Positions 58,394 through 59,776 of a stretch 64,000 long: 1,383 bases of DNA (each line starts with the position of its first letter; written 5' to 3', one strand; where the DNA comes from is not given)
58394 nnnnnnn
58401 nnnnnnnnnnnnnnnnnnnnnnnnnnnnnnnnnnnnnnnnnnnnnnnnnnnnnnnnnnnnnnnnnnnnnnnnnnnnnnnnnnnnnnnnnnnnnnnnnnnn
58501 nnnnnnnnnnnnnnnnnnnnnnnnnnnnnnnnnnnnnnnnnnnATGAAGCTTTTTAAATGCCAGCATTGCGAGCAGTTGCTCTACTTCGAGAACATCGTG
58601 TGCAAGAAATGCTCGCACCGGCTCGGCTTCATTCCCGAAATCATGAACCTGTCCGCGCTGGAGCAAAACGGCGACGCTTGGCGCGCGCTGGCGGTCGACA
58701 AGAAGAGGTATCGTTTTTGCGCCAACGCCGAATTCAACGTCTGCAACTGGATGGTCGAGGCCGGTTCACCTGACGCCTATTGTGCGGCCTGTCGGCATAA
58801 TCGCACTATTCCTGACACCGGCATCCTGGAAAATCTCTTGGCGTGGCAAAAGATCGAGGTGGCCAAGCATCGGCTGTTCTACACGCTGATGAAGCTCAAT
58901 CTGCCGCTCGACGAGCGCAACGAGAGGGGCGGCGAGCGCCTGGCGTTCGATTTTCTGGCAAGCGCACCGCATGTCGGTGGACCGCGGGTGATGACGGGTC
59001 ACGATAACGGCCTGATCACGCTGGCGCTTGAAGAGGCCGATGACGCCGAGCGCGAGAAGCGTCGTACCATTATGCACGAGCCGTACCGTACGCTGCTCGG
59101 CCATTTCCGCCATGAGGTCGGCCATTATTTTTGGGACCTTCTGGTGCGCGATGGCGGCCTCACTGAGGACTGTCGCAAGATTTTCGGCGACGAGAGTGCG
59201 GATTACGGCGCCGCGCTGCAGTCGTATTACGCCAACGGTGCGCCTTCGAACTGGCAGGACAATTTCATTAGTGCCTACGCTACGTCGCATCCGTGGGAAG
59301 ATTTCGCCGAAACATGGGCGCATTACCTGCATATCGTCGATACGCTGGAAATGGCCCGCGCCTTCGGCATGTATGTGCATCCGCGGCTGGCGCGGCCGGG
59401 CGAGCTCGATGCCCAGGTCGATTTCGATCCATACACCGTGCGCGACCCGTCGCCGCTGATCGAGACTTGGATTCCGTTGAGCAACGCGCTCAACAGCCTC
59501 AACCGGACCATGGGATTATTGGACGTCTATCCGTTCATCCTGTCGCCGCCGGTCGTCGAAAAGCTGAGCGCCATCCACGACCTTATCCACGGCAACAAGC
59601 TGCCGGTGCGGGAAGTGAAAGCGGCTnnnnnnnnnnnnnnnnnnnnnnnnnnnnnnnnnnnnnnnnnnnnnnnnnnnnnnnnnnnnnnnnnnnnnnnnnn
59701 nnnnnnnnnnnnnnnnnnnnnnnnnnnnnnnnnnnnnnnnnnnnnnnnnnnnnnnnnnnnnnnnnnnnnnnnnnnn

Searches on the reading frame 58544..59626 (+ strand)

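Call 43: search_protein_families(library=pfam, proteins=[window:58544-59626:+], max_evalue=0.001)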
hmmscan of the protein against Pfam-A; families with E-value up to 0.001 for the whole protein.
window:58544-59626:+ (361 aa): 3 families
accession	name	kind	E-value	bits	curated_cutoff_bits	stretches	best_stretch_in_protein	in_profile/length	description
PF15887.11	Peptidase_Mx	-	1.4e-105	352.4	27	1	98-347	2-236/236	Putative zinc-binding metallo-peptidase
PF10005.14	Zn_ribbon_DZR_6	-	4.6e-33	114.2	23.4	1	3-92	1-91/93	zinc-ribbon domain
PF15890.11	Peptidase_Mx1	-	0.00096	19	25.6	0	229-263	160-194/240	Putative zinc-binding metallo-peptidase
